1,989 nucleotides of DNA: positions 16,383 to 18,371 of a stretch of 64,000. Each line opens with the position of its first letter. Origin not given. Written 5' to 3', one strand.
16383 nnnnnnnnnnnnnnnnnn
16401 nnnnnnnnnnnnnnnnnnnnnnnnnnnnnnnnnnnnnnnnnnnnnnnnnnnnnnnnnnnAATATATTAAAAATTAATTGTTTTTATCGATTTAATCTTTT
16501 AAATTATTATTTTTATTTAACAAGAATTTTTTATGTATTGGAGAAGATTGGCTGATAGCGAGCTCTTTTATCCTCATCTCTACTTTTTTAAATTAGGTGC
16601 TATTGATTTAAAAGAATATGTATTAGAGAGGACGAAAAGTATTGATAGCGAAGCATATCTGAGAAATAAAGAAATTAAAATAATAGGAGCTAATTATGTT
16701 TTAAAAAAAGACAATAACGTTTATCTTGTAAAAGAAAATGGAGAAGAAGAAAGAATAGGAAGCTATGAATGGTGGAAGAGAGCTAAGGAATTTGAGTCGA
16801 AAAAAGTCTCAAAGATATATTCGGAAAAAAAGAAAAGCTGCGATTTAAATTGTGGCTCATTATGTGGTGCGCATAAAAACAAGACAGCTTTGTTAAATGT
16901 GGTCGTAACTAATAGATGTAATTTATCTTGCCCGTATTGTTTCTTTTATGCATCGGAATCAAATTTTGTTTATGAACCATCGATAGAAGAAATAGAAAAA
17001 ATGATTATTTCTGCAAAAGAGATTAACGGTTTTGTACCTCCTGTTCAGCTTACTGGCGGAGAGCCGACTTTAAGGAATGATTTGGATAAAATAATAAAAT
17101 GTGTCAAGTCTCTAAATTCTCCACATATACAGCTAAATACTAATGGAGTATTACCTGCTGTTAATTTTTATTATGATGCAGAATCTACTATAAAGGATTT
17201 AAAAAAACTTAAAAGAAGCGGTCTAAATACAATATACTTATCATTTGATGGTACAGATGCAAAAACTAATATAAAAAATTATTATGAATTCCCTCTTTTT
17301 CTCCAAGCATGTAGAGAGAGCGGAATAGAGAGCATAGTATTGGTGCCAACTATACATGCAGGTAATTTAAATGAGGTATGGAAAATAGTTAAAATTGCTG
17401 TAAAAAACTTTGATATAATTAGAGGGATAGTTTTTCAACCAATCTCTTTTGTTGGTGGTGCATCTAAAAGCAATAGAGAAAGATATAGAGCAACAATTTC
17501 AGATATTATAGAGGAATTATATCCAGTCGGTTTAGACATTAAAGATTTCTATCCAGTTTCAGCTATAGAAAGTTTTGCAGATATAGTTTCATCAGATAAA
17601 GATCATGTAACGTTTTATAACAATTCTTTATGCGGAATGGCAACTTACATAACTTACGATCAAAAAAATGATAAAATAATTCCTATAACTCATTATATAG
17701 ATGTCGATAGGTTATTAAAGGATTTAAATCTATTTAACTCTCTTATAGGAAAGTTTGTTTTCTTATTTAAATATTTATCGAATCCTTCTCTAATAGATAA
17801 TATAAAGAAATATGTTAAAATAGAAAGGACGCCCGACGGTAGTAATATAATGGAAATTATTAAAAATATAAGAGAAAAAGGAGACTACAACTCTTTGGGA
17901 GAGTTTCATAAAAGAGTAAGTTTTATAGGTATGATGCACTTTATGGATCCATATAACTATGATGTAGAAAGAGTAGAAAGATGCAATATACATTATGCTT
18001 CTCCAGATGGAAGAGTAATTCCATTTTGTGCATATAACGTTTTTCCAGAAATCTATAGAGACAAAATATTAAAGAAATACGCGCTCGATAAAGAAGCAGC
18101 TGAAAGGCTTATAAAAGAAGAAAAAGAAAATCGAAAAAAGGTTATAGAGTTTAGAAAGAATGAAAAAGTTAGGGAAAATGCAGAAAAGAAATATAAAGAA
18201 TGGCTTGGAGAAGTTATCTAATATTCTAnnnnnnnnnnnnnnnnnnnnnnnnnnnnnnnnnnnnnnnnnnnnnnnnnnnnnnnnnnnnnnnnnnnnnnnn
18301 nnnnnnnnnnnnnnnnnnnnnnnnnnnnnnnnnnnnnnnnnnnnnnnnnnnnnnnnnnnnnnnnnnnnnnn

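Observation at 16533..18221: Tetraether lipid synthase-like enzyme in a putative DPANN symbiont, lacking the N-terminal metal site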

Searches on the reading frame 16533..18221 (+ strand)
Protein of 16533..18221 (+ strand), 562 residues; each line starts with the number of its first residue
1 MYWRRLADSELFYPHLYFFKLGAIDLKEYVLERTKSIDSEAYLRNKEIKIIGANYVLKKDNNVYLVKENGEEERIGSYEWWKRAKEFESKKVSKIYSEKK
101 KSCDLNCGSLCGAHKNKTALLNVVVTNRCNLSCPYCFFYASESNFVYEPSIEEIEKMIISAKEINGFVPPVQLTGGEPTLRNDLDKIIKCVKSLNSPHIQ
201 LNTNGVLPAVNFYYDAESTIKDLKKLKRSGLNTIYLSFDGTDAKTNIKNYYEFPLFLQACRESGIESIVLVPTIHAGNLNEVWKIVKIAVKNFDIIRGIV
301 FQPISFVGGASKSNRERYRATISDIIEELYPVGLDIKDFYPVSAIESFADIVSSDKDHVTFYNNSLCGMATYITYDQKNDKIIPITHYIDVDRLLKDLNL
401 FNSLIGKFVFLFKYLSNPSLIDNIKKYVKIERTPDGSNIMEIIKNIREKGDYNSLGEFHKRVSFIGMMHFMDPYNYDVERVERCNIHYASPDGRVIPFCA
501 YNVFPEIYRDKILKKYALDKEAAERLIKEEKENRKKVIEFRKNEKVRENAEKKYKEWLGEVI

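Call 3: search_protein_families(library=pfam, proteins=[window:16533-18221:+], max_evalue=0.01)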
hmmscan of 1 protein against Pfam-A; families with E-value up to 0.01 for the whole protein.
window:16533-18221:+ (562 aa): 3 families
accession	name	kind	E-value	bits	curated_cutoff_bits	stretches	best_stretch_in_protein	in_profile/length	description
PF04055.27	Radical_SAM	-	4.3e-23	82.7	29.5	1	123-287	1-164/166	Radical SAM superfamily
PF13353.11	Fer4_12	-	0.00044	21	22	1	124-195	10-78/137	4Fe-4S single cluster domain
PF22673.2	MCP-like_PDC_1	-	0.0033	18.3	27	0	28-101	7-80/113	Methyl-accepting chemotaxis protein-like, first PDC sensor domain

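Call 4: search_protein_families(library=ncbifam, proteins=[window:16533-18221:+], max_evalue=0.01)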
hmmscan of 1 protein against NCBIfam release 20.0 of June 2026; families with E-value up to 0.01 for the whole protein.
window:16533-18221:+ (562 aa): 53 families (the best 25 are shown)
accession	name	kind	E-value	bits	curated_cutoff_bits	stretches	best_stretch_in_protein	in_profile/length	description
NF045702.1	rSAM_GDGT_ether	equivalog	1.5e-142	475.7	450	1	55-518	16-484/486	tetraether lipid synthase Tes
NF045703.1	rSAM_Tes_intein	exception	1.5e-108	364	1700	2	136-537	611-1013/1040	tetraether lipid synthase Tes, intein-containing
NF045646.2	rSAM_Se_TrsS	equivalog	3.9e-65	220.1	490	2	58-330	20-292/441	radical SAM (seleno)protein TrsS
TIGR02668.1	moaA_archaeal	equivalog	1.8e-20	73.2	325.25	1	120-329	11-210/303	GTP 3',8-cyclase MoaA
TIGR02666.1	moaA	equivalog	4e-18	65.5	284.05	1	117-246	8-130/336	GTP 3',8-cyclase MoaA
NF001199.0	PRK00164.2-1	equivalog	1.3e-17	63.9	231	1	115-326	8-210/308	GTP 3',8-cyclase MoaA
NF050035.1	rSAM_WgK_link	exception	3.4e-13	49.3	650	1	116-208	6-96/367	radical SAM/SPASM peptide maturase WgkB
TIGR04546.1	rSAM_ahbC_deAc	equivalog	4.1e-12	45.6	650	1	114-312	34-221/390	12,18-didecarboxysiroheme deacetylase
TIGR02109.1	PQQ_syn_pqqE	equivalog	4.5e-12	45.6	381.35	1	121-291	9-171/358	pyrroloquinoline quinone biosynthesis protein PqqE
TIGR02495.1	NrdG2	equivalog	7.4e-12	45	131.15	1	123-209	20-103/193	anaerobic ribonucleoside-triphosphate reductase activating protein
TIGR04054.1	rSAM_NirJ1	equivalog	1.5e-10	40.2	650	1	108-312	25-218/387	putative heme d1 biosynthesis radical SAM protein NirJ1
TIGR04545.1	rSAM_ahbD_hemeb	equivalog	4.1e-10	39.6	500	1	124-290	5-163/339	heme b synthase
TIGR04317.1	W_rSAM_matur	equivalog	6.2e-10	38.7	380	1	121-246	6-118/349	tungsten cofactor oxidoreductase radical SAM maturase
TIGR04250.1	SCM_rSAM_ScmE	equivalog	8.1e-10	38.1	400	1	122-209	6-90/358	SynChlorMet cassette radical SAM/SPASM protein ScmE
TIGR03963.1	rSAM_QueE_Clost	equivalog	1.6e-09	37.7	260.1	1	115-218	15-115/219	putative 7-carboxy-7-deazaguanine synthase QueE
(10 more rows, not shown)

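Call 5: search_solved_structures(query=window:16533-18221:+, max_evalue=0.01, show_alignments=2)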
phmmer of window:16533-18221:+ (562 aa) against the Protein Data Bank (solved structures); distinct sequences matched with E-value up to 0.01: 10.
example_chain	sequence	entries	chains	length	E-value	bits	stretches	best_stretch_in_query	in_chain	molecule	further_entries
7tol_A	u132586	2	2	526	6.4e-87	295.4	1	57-528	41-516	glycerol dibiphytanyl glycerol tetraether - macrocyclic archaeol synthase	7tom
1tv7_A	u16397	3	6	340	1e-06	30.7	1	121-208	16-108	Molybdenum cofactor biosynthesis protein A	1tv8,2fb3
2fb2_A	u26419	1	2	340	1.4e-06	30.2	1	123-208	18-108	Molybdenum cofactor biosynthesis protein A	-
8wm2_A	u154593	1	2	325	2.1e-06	29.6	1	94-206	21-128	Fe-S radical SAM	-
6c8v_A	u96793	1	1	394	0.00011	24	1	123-291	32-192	Coenzyme PQQ synthesis protein E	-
5vsl_A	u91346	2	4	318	0.00062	21.5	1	120-216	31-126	Radical S-adenosyl methionine domain-containing protein 2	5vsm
6q2p_A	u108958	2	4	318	0.00066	21.4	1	120-215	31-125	Radical S-adenosyl methionine domain-containing protein 2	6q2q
7n7h_A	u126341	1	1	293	0.0019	19.9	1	121-213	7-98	VIPERIN-LIKE ENZYME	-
6efn_A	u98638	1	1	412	0.0029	19.3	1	123-286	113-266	Sporulation killing factor maturation protein SkfB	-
9gm3_A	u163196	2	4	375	0.0083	17.8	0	123-196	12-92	ChlB radical SAM domain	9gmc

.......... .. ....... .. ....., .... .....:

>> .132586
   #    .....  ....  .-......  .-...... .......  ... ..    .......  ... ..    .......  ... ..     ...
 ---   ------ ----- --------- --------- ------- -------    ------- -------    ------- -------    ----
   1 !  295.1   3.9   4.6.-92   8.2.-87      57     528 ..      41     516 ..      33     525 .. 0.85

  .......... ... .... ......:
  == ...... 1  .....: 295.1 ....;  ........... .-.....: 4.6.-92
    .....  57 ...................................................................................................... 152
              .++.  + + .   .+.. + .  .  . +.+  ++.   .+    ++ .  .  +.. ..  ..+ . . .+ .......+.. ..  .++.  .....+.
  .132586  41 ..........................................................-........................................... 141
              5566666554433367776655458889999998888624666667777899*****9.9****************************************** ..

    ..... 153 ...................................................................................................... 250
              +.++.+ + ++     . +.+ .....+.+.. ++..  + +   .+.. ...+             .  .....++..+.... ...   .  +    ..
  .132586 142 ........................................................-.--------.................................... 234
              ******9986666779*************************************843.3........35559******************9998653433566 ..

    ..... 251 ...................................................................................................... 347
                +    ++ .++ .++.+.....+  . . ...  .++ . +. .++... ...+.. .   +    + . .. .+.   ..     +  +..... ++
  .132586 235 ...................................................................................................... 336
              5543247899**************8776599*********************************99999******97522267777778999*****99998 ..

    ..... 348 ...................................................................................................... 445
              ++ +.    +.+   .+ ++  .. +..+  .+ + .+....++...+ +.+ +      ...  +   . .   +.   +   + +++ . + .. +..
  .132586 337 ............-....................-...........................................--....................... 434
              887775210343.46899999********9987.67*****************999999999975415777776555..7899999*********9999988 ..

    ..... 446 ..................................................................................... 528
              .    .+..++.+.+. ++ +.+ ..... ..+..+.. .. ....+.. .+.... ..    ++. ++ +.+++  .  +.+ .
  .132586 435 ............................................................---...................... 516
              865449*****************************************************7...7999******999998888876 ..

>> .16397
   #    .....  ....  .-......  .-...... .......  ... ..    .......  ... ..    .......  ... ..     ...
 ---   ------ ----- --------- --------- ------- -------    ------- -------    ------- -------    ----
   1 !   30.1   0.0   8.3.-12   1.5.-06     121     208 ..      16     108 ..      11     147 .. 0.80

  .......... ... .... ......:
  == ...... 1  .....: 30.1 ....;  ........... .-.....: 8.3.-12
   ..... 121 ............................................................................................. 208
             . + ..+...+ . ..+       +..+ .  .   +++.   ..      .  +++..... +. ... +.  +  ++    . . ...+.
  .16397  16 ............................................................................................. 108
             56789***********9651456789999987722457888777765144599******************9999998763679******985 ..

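Call 6: find_homologous_proteins(query=window:16533-18221:+, max_evalue=1e-10)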
Query window:16533-18221:+ (562 aa): 3663 proteins with E <= 1e-10 among 8000 candidates; the best 120 are listed.
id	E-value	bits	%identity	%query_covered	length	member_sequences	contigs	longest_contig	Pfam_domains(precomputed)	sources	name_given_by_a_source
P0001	0.0e+0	1277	100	100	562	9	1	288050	PF04055.28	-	-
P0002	8.9e-190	650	58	91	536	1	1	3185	PF04055.28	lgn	-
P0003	8.0e-178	610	55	91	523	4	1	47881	PF04055.28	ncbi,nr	ncbi:MAG: radical SAM protein [Candidatus Aenigmarchaeota archaeon]|nr:radical SAM protein [Candidat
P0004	1.5e-175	603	53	91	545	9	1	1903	PF04055.28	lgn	-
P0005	6.4e-174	598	53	91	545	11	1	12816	PF04055.28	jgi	-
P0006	3.5e-172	592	53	92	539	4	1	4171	PF04055.28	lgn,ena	-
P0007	5.6e-172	591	52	91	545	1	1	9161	PF04055.28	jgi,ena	-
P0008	9.8e-170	584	54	87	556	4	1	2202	PF04055.28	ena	-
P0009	8.6e-169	581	51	91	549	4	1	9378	PF04055.28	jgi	jgi:uncharacterized radical SAM superfamily Fe-S cluster-containing enzyme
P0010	3.2e-166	572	52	91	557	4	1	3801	PF04055.28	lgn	-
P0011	8.9e-161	554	52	89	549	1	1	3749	PF04055.28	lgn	-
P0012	1.6e-159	550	51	94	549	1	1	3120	PF04055.28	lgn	-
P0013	2.6e-156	539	48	91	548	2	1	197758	PF04055.28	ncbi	-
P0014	3.4e-156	539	50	91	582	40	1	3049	PF04055.28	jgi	-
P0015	5.9e-156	538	50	93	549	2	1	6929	PF04055.28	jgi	-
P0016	4.7e-155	535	51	91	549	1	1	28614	PF04055.28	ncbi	-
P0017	3.3e-154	532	49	91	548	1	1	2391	PF04055.28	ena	-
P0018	9.2e-154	531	50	88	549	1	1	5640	PF04055.28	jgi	-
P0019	1.4e-153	530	51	86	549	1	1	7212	PF04055.28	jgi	-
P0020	6.0e-153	528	50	87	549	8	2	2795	PF04055.28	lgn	-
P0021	9.1e-153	528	51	86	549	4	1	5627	PF04055.28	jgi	-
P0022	2.4e-152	526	51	86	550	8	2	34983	PF04055.28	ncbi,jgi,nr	ncbi:radical SAM protein [Candidatus Bathyarchaeota archaeon]|nr:MAG: radical SAM protein [Candidatu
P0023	3.9e-152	526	50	88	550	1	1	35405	PF04055.28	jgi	-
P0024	3.7e-151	522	48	91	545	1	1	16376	PF04055.28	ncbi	-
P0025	8.6e-151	521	50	86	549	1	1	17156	PF04055.28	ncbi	-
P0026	4.0e-150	519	48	92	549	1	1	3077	PF04055.28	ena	-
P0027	1.3e-148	514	47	91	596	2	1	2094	PF04055.28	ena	-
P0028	4.2e-148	512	47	92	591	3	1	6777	PF04055.28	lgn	-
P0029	1.7e-147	510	46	96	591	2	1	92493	PF04055.28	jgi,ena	-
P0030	2.2e-147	510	48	94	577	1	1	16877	PF04055.28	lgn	-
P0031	9.6e-147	508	48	91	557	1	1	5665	PF04055.28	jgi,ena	-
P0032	1.9e-146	507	47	93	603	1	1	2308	PF04055.28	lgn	-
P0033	2.6e-146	506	48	91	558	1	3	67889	PF04055.28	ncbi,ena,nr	ncbi:MAG: radical SAM protein [Thermoplasmata archaeon]|nr:radical SAM protein [Thermoplasmata archa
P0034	1.4e-145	504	49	92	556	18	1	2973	PF04055.28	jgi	-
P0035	2.7e-145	503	47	94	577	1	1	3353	PF04055.28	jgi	-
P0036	8.5e-145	501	48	91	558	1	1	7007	PF04055.28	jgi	-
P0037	4.5e-144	499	48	91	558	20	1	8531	PF04055.28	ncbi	-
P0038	1.2e-142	494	47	91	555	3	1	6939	PF04055.28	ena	-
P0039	1.6e-142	494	46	91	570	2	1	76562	PF04055.28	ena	-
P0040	2.2e-142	493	47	91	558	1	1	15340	PF04055.28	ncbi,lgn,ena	-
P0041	3.8e-142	493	46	91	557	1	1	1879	PF04055.28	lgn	-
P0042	9.1e-142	491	46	92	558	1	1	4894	PF04055.28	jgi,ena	-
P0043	1.4e-141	491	46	91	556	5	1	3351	PF04055.28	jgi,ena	-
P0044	1.7e-141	490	46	92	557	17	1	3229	PF04055.28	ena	-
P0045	1.9e-141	490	44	91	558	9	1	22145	PF04055.28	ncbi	-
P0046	7.9e-141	488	47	91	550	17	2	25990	PF04055.28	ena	-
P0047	2.0e-140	487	53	73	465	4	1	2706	PF04055.28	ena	-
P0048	4.9e-140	486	45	91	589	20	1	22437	PF04055.28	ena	-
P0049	8.1e-140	485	46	91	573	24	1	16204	PF04055.28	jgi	-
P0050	9.2e-140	485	46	91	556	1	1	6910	PF04055.28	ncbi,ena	-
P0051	1.4e-139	484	47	91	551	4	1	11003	PF04055.28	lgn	-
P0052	1.4e-139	484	46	92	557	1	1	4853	PF04055.28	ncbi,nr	ncbi:MAG: radical SAM protein [Thermoplasmata archaeon]|nr:radical SAM protein [Thermoplasmata archa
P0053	1.7e-139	484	44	91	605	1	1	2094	PF04055.28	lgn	-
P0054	1.8e-139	484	45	94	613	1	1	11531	PF04055.28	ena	-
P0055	3.6e-139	483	45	91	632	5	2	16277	PF04055.28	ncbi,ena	-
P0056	1.3e-136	474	46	92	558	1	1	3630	PF04055.28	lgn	-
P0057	4.3e-135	469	45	91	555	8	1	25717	PF04055.28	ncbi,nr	ncbi:MAG: radical SAM protein [Thermoplasmata archaeon]|nr:radical SAM protein [Thermoplasmata archa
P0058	5.0e-135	469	45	92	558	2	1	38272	PF04055.28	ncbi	ncbi:MAG: radical SAM protein [Thermoplasmatota archaeon]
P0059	4.6e-134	466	45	92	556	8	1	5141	PF04055.28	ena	-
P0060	4.2e-132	459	46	89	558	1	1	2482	PF04055.28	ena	-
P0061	2.8e-130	453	55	64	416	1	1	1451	PF04055.28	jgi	-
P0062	2.2e-129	451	51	69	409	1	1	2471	PF04055.28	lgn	-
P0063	5.1e-127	443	46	95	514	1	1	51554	PF04055.28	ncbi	-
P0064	2.1e-126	441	45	94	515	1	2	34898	PF04055.28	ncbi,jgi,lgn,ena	-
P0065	7.1e-123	429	49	79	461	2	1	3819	PF04055.28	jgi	-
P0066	3.7e-121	423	44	93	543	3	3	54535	PF04055.28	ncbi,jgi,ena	-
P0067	3.1e-119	417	43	89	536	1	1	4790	PF23545.2,PF04055.28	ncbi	-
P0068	2.4e-118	414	43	88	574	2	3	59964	PF23545.2,PF04055.28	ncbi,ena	-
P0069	2.4e-116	407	44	88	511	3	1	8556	PF23545.2,PF04055.28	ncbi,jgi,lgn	-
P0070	2.7e-116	407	42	90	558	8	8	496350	PF23545.2,PF04055.28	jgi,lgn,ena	jgi:uncharacterized radical SAM superfamily Fe-S cluster-containing enzyme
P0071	3.4e-116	407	42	83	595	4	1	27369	PF23545.2,PF04055.28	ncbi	-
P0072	6.1e-116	406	42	90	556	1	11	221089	PF23545.2,PF04055.28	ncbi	ncbi:MAG: radical SAM protein [Desulfurococcaceae archaeon]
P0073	7.9e-116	406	44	83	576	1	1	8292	PF23545.2,PF04055.28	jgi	-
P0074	8.1e-116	406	43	82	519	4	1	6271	PF23545.2,PF04055.28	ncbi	ncbi:MAG: radical SAM protein, partial [Desulfurococcaceae archaeon]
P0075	1.3e-115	405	41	90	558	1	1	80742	PF23545.2,PF04055.28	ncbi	ncbi:MAG: radical SAM protein [Desulfurococcaceae archaeon]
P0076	1.4e-115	405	44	82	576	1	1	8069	PF23545.2,PF04055.28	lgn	-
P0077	1.6e-115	405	42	90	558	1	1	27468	PF23545.2,PF04055.28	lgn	-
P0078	2.1e-115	404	40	96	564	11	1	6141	PF23545.2,PF04055.28,PF13353.12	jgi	jgi:uncharacterized radical SAM superfamily Fe-S cluster-containing enzyme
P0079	3.7e-115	404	39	90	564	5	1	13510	PF23545.2,PF04055.28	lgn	-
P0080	4.1e-115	403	41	90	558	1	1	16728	PF23545.2,PF04055.28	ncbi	ncbi:MAG: radical SAM protein [Desulfurococcaceae archaeon]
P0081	4.6e-115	403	43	87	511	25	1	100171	PF23545.2,PF04055.28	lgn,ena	-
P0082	5.4e-115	403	42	86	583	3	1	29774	PF23545.2,PF04055.28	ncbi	-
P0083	8.8e-115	402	45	82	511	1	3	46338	PF23545.2,PF04055.28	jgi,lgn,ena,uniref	uniref:Radical SAM protein n=1 Tax=Archaeoglobus fulgidus TaxID=2234 RepID=A0A7J2THV0_ARCFL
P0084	9.7e-115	402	42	89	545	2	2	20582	PF23545.2,PF04055.28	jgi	-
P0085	1.2e-114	402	42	86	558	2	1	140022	PF23545.2,PF04055.28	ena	-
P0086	1.6e-114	402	41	90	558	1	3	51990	PF23545.2,PF04055.28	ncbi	ncbi:MAG: radical SAM protein [Desulfurococcaceae archaeon]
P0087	1.6e-114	401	43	82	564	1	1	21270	PF23545.2,PF04055.28,PF13353.12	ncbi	-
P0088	1.7e-114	401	42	89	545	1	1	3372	PF23545.2,PF04055.28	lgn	-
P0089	1.7e-114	401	42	89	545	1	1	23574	PF23545.2,PF04055.28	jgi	jgi:uncharacterized radical SAM superfamily Fe-S cluster-containing enzyme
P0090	2.6e-114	401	44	86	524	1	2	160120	PF23545.2,PF04055.28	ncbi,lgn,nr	ncbi:MAG: radical SAM protein [Archaeoglobaceae archaeon]|nr:radical SAM protein [Archaeoglobaceae a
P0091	2.8e-114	401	40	90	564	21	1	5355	PF23545.2,PF04055.28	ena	-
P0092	3.5e-114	400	42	89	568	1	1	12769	PF23545.2,PF04055.28,PF13353.12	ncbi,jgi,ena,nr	ncbi:MAG: radical SAM protein [Thermoprotei archaeon]|nr:MAG: radical SAM protein [Thermoprotei arch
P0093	4.5e-114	400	39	97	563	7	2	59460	PF23545.2,PF04055.28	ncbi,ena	-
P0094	4.6e-114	400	42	88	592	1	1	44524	PF23545.2,PF04055.28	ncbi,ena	-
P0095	7.0e-114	399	43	90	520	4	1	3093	PF23545.2,PF04055.28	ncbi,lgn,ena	-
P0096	7.1e-114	399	43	83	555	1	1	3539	PF23545.2,PF04055.28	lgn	-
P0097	9.2e-114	399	40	93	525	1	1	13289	PF23545.2,PF04055.28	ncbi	ncbi:MAG: tetraether lipid synthase Tes [Nanoarchaeota archaeon]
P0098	1.2e-113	399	45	82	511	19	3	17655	PF23545.2,PF04055.28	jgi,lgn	jgi:uncharacterized radical SAM superfamily Fe-S cluster-containing enzyme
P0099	1.4e-113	398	44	88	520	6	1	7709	PF23545.2,PF04055.28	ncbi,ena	-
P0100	1.7e-113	398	40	90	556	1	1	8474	PF23545.2,PF04055.28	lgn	-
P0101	1.7e-113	398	41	92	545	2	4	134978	PF23545.2,PF04055.28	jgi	-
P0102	1.7e-113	398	41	92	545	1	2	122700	PF23545.2,PF04055.28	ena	-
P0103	1.9e-113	398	40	96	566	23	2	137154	PF23545.2,PF04055.28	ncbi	-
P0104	2.8e-113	397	41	83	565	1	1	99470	PF23545.2,PF04055.28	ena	-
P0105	4.5e-113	397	43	82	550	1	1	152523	PF23545.2,PF04055.28,PF13353.12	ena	-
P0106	4.7e-113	397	40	90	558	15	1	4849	PF23545.2,PF04055.28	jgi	jgi:uncharacterized radical SAM superfamily Fe-S cluster-containing enzyme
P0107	5.2e-113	396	41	85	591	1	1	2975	PF23545.2,PF04055.28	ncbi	-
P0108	5.3e-113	396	44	80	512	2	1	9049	PF23545.2,PF04055.28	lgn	-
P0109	8.3e-113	396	41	89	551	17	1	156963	PF23545.2,PF04055.28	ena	-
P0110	8.7e-113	396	40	90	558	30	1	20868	PF23545.2,PF04055.28,PF13353.12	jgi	jgi:hypothetical protein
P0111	1.2e-112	395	40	88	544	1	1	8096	PF23545.2,PF04055.28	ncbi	ncbi:MAG: radical SAM protein [Desulfurococcaceae archaeon]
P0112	1.9e-112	395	40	95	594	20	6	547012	PF23545.2,PF04055.28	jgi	jgi:uncharacterized radical SAM superfamily Fe-S cluster-containing enzyme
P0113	1.9e-112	395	40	90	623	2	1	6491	PF23545.2,PF04055.28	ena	-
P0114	2.4e-112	394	41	89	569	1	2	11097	PF23545.2,PF04055.28,PF13353.12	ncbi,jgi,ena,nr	ncbi:MAG: radical SAM protein [Thermoprotei archaeon]|nr:MAG: radical SAM protein [Thermoprotei arch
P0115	2.5e-112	394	40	94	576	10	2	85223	PF23545.2,PF04055.28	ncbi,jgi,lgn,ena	ncbi:MAG: tetraether lipid synthase Tes [Candidatus Njordarchaeales archaeon]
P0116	2.5e-112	394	42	83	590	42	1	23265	PF23545.2,PF04055.28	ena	-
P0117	2.8e-112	394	43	88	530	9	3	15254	PF23545.2,PF04055.28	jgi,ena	-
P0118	3.0e-112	394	44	78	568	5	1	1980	PF23545.2,PF04055.28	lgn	-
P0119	3.6e-112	394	42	86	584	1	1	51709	PF23545.2,PF04055.28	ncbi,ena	-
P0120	3.8e-112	394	39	87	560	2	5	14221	PF23545.2,PF04055.28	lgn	-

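Call 10: find_encoding_contigs(protein=window:16533-18221:+, flank=10000, max_places=3)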
Protein window:16533-18221:+ (562 aa): no gene with exactly this product is on record in the collection.

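Call 17: find_encoding_contigs(protein=P0003, flank=10000, max_places=2)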
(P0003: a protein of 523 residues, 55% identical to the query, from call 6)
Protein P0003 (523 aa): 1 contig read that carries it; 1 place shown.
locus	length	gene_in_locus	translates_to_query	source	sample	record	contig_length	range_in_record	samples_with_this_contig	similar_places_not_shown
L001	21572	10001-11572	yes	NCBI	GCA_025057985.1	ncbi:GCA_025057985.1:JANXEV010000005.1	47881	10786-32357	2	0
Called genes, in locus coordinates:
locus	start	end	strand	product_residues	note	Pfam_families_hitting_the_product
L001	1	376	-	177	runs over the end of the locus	PF05916:Sld5, PF27418:GINS23_N (weak), PF22090:Gins51_C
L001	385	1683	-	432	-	PF01896:DNA_primase_S (faint), PF04104:DNA_primase_lrg (faint)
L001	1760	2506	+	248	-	PF00142:Fer4_NifH (faint), PF01656:CbiA, PF02374:ArsA_ATPase (faint), PF06564:CBP_BcsQ, PF10609:ParA, PF13614:AAA_31, PF13500:AAA_26 (weak)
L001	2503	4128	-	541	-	PF18262:PhetRS_B1 (faint), PF03483:B3_4, PF03484:B5, PF01409:tRNA-synt_2d, PF17759:tRNA_synthFbeta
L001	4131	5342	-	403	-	PF01409:tRNA-synt_2d, PF17759:tRNA_synthFbeta (faint)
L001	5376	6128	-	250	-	PF13506:Glyco_transf_21 (weak), PF00535:Glycos_transf_2, PF10111:Glyco_tranf_2_2, PF13641:Glyco_tranf_2_3 (weak), PF13632:Glyco_trans_2_3 (weak)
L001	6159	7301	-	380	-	PF00579:tRNA-synt_1b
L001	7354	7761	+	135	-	PF01092:Ribosomal_S6e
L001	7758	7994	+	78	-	-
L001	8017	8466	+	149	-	-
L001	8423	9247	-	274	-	PF01261:AP_endonuc_2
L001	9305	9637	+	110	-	-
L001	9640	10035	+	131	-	-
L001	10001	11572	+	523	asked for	PF04055:Radical_SAM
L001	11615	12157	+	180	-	PF13482:RNase_H_2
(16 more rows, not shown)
